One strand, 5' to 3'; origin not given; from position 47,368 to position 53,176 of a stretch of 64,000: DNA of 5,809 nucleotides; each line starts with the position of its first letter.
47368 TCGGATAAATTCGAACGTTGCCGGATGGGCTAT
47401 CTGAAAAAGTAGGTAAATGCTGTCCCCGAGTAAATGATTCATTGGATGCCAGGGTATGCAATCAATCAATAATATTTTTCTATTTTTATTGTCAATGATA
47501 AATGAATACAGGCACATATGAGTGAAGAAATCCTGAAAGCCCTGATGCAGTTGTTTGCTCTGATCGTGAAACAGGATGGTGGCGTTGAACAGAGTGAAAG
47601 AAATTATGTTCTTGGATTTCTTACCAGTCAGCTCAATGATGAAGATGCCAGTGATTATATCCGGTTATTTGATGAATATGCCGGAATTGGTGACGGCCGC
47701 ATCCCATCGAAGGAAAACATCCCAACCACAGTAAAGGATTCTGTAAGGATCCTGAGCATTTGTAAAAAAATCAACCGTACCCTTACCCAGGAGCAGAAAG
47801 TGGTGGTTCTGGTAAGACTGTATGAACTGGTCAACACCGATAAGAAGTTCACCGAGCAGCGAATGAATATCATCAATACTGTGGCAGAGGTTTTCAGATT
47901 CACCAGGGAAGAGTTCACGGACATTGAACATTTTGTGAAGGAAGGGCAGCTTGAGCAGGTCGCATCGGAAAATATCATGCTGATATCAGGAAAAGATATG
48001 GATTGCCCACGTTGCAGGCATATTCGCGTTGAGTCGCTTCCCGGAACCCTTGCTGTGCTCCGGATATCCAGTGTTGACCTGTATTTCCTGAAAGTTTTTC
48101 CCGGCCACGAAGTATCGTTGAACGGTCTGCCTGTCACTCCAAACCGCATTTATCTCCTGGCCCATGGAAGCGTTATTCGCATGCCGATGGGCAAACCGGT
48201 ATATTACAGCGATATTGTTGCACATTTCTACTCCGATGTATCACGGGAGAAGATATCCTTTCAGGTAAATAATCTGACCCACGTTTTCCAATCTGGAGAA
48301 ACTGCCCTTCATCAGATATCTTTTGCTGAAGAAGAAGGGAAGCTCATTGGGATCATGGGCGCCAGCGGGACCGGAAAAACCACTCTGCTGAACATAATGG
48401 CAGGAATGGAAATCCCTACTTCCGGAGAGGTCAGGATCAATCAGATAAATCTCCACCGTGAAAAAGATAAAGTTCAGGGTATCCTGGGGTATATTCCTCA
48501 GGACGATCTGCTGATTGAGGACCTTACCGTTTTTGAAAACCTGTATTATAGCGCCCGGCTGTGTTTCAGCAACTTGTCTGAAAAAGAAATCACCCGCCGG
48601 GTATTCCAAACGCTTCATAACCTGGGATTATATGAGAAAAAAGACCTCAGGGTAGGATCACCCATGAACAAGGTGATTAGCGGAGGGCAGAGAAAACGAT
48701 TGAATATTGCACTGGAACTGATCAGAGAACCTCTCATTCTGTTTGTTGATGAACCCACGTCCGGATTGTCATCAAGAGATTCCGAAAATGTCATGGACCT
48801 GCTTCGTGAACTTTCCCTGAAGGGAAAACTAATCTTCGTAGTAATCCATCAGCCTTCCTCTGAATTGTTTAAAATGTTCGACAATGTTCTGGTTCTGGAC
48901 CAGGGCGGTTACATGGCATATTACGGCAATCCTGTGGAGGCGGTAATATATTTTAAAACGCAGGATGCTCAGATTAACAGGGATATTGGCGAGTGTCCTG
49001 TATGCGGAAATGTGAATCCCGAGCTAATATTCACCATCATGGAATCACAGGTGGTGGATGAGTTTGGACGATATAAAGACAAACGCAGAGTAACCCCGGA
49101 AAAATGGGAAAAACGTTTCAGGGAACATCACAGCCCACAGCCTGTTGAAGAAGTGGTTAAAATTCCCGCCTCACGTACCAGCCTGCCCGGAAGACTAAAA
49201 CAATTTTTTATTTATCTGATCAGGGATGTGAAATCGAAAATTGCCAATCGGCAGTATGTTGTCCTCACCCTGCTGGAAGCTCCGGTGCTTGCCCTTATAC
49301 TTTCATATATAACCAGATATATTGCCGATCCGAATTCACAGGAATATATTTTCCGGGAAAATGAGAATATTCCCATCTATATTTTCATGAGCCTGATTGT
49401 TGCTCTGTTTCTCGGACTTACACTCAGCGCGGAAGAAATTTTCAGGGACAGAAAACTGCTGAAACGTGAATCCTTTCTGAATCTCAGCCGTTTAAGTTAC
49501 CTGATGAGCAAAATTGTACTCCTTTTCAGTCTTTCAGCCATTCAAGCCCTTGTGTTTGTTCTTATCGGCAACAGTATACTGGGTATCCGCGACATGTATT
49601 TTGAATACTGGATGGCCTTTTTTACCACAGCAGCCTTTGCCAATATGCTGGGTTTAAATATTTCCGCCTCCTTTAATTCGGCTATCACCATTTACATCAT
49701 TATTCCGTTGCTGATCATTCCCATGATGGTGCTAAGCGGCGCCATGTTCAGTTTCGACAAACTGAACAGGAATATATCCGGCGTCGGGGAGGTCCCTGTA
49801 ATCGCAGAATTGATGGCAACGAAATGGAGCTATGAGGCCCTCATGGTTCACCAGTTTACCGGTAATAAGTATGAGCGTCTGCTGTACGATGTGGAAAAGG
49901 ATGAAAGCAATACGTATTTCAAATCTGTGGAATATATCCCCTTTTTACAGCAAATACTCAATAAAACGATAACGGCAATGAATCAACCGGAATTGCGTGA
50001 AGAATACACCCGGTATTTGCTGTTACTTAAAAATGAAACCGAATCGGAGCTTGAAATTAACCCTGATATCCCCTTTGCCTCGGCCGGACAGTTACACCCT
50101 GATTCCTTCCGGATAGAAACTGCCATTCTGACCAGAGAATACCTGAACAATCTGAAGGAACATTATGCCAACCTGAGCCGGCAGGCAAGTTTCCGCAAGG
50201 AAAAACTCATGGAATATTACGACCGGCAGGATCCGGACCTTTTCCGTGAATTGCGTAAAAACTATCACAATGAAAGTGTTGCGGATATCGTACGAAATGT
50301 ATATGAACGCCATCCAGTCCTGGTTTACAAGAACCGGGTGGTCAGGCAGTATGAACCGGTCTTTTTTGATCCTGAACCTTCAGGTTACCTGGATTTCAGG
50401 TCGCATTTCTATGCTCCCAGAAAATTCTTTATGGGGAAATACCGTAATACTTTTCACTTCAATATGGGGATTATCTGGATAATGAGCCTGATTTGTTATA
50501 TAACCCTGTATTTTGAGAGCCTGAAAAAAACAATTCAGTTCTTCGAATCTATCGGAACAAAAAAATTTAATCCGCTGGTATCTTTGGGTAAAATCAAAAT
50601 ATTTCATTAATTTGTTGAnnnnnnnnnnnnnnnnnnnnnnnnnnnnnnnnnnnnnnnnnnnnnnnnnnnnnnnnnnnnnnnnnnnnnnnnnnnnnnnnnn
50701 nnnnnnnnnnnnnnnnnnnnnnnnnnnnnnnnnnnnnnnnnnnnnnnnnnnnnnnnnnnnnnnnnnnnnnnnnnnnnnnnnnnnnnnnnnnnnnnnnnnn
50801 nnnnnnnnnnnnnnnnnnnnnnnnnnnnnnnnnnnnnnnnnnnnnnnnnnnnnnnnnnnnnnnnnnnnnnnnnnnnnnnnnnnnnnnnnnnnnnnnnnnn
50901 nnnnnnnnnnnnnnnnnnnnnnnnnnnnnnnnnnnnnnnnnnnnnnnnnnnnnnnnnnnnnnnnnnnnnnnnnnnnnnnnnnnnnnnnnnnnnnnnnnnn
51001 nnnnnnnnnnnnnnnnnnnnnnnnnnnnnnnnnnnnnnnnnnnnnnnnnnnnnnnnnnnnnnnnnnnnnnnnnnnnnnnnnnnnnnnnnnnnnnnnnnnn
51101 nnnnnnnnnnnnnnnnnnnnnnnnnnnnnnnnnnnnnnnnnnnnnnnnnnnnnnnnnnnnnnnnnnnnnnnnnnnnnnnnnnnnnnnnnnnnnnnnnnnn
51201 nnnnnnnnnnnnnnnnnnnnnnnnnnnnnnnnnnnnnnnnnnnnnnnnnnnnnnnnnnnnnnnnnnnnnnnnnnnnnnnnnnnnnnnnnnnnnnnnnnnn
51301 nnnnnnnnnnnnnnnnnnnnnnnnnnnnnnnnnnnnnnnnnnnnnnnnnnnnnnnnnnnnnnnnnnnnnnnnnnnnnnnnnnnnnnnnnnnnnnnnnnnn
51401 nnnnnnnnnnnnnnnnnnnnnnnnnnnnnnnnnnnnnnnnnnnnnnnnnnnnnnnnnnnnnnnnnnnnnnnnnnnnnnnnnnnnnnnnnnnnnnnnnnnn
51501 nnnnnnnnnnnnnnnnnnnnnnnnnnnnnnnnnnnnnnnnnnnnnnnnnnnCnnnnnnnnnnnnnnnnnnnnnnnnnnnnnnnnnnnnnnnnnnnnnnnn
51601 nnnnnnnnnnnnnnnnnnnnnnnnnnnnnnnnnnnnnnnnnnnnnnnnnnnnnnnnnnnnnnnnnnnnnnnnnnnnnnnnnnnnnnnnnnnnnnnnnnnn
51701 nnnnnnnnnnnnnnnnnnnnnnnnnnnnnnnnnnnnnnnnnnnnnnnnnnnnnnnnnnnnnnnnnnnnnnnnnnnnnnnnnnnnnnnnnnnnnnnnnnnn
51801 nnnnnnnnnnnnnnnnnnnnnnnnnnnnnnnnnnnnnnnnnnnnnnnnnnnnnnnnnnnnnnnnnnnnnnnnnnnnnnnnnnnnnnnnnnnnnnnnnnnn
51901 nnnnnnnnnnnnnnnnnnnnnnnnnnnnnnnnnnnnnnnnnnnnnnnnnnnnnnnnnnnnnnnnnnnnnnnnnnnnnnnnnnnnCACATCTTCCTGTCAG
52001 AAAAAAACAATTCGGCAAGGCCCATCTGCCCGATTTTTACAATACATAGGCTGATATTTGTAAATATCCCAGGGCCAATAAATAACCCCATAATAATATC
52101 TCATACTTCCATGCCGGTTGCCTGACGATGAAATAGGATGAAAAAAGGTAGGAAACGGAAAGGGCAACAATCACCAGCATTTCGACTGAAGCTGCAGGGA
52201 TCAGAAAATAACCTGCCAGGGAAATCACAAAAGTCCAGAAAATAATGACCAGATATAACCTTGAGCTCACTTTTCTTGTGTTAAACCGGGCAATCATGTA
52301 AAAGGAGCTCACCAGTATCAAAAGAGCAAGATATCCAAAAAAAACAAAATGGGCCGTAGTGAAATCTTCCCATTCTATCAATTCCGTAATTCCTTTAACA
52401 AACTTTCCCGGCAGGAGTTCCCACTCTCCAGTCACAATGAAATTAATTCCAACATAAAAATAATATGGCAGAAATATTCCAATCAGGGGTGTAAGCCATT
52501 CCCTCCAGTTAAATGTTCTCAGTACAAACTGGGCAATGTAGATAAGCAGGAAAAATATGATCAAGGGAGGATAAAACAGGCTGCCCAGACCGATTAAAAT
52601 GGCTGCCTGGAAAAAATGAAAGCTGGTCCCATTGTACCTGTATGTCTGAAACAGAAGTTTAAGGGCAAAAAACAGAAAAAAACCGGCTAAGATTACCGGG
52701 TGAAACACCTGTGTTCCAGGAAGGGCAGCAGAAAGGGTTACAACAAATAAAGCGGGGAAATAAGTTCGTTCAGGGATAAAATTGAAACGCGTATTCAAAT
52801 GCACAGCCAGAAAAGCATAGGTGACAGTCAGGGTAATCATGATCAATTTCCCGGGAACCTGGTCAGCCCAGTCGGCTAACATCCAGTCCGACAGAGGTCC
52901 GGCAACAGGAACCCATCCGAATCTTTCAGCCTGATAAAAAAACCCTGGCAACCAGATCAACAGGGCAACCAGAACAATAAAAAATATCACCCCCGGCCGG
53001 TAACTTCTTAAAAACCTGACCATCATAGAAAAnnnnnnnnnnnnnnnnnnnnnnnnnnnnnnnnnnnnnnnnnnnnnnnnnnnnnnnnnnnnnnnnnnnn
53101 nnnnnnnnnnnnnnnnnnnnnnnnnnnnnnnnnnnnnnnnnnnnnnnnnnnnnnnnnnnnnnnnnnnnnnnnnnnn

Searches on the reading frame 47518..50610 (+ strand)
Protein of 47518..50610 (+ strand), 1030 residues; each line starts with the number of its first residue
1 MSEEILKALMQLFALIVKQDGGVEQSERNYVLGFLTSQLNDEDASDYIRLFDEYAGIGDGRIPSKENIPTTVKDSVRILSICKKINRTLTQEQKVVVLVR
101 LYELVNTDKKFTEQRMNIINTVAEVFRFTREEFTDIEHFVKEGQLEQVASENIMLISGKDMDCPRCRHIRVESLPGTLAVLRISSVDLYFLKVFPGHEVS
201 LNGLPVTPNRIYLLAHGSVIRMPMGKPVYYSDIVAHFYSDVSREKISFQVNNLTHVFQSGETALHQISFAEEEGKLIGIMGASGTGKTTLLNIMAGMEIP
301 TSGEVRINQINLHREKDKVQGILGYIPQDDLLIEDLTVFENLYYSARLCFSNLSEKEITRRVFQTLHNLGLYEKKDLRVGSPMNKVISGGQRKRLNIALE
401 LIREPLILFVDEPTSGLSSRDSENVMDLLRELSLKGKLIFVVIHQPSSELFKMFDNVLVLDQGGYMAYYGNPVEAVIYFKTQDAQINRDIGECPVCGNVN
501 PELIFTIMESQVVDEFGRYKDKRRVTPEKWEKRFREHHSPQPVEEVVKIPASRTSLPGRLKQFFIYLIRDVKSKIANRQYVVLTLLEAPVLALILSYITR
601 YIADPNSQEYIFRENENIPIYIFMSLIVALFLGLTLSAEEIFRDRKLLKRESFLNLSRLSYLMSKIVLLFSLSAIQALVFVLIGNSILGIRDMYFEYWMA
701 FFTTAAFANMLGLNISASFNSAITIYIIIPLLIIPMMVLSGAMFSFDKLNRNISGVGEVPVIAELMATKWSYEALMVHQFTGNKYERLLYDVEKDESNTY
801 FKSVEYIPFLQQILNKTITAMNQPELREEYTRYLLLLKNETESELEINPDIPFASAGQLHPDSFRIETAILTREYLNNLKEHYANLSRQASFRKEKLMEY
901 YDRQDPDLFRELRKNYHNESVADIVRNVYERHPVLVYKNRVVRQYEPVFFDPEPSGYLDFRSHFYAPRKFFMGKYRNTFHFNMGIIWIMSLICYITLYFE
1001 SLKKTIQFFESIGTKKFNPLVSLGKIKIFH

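Call 14: search_protein_families(library=pfam, proteins=[window:47518-50610:+], max_evalue=0.001)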
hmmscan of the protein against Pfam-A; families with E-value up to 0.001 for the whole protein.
window:47518-50610:+ (1030 aa): 5 families
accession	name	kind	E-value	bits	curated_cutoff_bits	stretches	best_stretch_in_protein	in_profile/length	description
PF00005.33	ABC_tran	-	1e-30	107.6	25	1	264-415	1-137/137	ABC transporter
PF01061.29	ABC2_membrane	-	1.2e-19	71.2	26.9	1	562-777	2-208/211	ABC-2 type transporter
PF05099.18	TerB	-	1.8e-10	41.6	24.4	1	8-136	3-116/118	Tellurite resistance protein TerB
PF19055.6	ABC2_membrane_7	-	6.8e-07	28.9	22.7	1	444-483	1-40/410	ABC-2 type transporter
PF12698.13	ABC2_membrane_3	-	2e-06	27.6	31.6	1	619-750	162-296/347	ABC-2 family transporter protein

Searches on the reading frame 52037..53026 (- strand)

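Call 14: search_protein_families(library=pfam, proteins=[window:52037-53026:-], max_evalue=0.001)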
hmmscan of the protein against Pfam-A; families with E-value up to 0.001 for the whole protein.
window:52037-53026:- (329 aa): 1 family
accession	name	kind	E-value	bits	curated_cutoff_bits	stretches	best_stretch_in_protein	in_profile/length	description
PF19992.4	DUF6427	-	2e-07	31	25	1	62-319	39-289/301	Family of unknown function (DUF6427)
